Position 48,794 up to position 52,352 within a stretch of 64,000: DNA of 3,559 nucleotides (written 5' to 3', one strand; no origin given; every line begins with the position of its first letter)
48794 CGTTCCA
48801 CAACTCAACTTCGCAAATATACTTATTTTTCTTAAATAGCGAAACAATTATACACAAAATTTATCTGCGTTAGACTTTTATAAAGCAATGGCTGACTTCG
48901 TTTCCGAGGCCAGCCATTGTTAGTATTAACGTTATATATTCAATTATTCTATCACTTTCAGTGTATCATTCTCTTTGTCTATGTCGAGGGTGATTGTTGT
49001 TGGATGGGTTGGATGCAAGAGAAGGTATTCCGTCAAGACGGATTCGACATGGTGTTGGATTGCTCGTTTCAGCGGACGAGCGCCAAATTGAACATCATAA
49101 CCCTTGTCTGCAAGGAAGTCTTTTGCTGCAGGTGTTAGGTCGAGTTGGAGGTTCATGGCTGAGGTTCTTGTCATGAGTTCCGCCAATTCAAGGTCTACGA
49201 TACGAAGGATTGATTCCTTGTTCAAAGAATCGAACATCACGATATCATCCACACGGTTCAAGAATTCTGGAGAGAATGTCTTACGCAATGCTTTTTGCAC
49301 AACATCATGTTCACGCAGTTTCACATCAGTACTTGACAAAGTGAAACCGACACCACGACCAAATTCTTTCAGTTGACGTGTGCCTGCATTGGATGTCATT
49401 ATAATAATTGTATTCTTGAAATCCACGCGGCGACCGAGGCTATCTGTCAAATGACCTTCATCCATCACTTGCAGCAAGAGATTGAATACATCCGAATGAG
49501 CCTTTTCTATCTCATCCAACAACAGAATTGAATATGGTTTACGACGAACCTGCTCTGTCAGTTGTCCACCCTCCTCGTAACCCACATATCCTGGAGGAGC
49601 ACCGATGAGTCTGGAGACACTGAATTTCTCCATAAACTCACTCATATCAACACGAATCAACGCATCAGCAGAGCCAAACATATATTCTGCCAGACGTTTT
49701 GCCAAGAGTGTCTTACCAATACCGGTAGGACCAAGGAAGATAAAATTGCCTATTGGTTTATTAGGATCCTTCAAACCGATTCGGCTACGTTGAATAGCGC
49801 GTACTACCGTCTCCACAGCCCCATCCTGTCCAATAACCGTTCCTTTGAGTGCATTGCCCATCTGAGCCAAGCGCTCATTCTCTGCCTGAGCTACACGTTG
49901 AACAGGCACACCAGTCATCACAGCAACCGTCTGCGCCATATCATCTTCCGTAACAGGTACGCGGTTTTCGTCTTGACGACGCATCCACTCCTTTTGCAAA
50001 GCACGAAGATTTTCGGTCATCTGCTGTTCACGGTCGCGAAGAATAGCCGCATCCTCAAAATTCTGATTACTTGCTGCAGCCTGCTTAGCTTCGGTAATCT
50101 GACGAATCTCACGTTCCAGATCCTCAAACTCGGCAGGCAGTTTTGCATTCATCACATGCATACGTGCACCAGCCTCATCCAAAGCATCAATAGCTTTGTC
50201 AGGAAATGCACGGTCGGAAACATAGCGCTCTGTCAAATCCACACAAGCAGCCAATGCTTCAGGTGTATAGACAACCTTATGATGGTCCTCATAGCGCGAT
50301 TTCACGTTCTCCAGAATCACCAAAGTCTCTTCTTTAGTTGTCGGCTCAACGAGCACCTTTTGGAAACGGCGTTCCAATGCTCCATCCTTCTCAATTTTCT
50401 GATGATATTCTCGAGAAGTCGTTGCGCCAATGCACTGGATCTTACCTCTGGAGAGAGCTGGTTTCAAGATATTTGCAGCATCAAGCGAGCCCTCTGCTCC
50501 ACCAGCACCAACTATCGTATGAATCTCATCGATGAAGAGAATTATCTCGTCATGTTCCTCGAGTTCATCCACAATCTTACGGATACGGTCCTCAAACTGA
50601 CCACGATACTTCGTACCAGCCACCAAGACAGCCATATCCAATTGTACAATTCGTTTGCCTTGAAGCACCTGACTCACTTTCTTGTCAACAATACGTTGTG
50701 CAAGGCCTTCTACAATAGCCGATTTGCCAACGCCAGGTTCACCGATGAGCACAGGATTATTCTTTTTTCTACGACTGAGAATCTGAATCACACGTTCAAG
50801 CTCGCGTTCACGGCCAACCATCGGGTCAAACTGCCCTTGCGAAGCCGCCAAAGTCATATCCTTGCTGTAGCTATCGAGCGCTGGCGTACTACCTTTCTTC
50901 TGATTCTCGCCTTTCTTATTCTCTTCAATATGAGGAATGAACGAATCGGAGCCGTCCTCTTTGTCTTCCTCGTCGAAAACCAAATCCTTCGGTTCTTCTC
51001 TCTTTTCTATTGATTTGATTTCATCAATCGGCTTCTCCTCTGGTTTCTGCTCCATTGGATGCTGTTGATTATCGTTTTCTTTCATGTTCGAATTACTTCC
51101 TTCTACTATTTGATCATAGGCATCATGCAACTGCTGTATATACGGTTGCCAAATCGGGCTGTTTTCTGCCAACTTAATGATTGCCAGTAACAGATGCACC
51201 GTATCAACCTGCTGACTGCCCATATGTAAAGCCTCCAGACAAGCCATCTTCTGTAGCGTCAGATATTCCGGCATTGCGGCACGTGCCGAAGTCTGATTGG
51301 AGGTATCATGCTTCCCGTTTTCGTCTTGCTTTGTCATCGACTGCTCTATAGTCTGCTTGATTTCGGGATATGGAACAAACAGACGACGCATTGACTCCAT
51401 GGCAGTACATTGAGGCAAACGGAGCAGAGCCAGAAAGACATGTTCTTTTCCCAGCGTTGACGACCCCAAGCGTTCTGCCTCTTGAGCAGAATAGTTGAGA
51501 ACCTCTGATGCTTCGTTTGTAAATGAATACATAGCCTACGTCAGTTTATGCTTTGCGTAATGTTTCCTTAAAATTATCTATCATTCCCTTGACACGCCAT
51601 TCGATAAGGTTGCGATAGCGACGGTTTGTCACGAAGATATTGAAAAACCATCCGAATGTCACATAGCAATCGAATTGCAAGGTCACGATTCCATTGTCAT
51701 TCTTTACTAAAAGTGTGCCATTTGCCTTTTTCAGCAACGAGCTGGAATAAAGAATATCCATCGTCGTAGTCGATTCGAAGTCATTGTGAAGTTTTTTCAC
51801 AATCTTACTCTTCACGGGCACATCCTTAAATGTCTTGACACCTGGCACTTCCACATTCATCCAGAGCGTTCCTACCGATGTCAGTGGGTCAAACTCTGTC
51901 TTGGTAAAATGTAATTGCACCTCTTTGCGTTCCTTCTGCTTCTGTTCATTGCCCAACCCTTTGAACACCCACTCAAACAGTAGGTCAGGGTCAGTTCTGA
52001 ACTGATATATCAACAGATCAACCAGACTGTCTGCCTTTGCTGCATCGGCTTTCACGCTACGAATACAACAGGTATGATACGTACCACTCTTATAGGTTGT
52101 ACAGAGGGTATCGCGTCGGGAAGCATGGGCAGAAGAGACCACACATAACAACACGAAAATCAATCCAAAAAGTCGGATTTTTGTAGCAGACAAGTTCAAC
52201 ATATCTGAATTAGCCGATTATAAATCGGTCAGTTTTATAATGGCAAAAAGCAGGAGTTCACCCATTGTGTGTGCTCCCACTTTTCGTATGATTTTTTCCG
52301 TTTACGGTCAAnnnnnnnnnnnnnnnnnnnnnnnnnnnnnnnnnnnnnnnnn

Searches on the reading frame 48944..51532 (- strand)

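Call 5: search_protein_families(library=pfam, proteins=[window:48944-51532:-], max_evalue=0.01)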
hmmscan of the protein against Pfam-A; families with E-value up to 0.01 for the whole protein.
window:48944-51532:- (862 aa): 32 families (the best 25 are shown)
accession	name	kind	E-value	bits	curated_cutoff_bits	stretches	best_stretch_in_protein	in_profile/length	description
PF07724.20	AAA_2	-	2.8e-68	229.6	27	1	592-764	1-166/166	AAA domain (Cdc48 subfamily)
PF17871.7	AAA_lid_9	-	5.2e-30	103.9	22.8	1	400-500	2-102/104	AAA lid domain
PF00004.35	AAA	-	9.4e-27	94.5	21.2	2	261-394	2-127/131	ATPase family associated with various cellular activities (AAA)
PF10431.15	ClpB_D2-small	-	7.3e-22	77.6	21.9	1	770-841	1-72/81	C-terminal, D2-small domain, of ClpB protein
PF07728.20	AAA_5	-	3.3e-19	69.7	22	2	596-723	1-130/139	AAA domain (dynein-related subfamily)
PF00158.32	Sigma54_activat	-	1.7e-11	44.5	20.2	1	596-714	24-141/168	Sigma-54 interaction domain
PF13191.12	AAA_16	-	2.9e-11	44.6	32.6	1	238-408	2-139/167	AAA ATPase domain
PF13401.12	AAA_22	-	3.3e-09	37.6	27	2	256-352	4-100/130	AAA domain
PF13173.12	AAA_14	-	4.3e-08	33.7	27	0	261-402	6-127/129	AAA domain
PF20720.3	nSTAND3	-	8.5e-08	32.5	27.2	1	245-294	7-53/155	Novel STAND NTPase 3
PF02861.25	Clp_N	-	9.4e-08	32.5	20.7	0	16-65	2-51/53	Clp amino terminal domain, pathogenicity island component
PF01637.24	ATPase_2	-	5.5e-07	30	33.2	1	239-409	2-193/225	ATPase domain predominantly from Archaea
PF05621.17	TniB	-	1.2e-06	28.5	22.4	1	244-396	22-185/189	Bacterial TniB protein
PF02151.25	UVR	-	1.8e-06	27.9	21.5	1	473-503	1-31/36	UvrB/uvrC motif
PF20030.5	bpMoxR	-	4.1e-06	26.5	27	0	596-695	33-126/205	MoxR domain in the MoxR-vWA-beta-propeller ternary systems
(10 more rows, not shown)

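Call 6: search_protein_families(library=padloc, proteins=[window:48944-51532:-], max_evalue=0.01)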
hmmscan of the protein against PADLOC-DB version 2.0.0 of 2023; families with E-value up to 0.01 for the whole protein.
window:48944-51532:- (862 aa): 11 families
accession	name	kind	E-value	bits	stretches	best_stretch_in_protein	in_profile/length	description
PDLC04606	PDC-M37B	-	9.8e-40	134.9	1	501-722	88-300/390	-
PDLC04605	PDC-M37B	-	1.3e-30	105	1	592-719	302-427/518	-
PDLC03838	DolB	-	6.4e-26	89.5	1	545-717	120-279/375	-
PDLC00915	TRIP13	-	6.7e-09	33.6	1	261-352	67-156/302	TRIP13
PDLC01993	RtcR--CARF_AAA_HTH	-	1.4e-08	31.7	1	552-695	168-307/523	-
PDLC04140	mad8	-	1.5e-08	32.6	2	596-641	29-68/314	mads_8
PDLC01994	RtcR_PspF1--CARF_AAA_HTH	-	2.5e-06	24.8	1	236-340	161-262/468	-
PDLC04787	PDC-S01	-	0.00038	17.4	1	237-340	9-104/412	-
PDLC04235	PDC-M01A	-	0.003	14.5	0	245-289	174-218/510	-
PDLC04238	PDC-M01A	-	0.0038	14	0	598-643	203-248/564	-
PDLC04236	PDC-M01A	-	0.0099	13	0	244-292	50-98/388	-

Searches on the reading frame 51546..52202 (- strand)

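Call 5: search_protein_families(library=pfam, proteins=[window:51546-52202:-], max_evalue=0.01)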
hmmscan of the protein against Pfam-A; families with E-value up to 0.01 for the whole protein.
window:51546-52202:- (218 aa): 2 families
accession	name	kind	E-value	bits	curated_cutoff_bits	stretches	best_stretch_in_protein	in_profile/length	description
PF17984.6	TERT_thumb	-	0.0026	18.2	25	1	9-98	86-164/191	Telomerase reverse transcriptase thumb DNA binding domain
PF13157.11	Enas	-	0.0079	16.6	22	0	129-179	11-60/112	Endospore appendages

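Call 6: search_protein_families(library=padloc, proteins=[window:51546-52202:-], max_evalue=0.01)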
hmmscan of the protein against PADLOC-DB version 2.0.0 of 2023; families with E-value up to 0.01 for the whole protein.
window:51546-52202:- (218 aa): 0 families
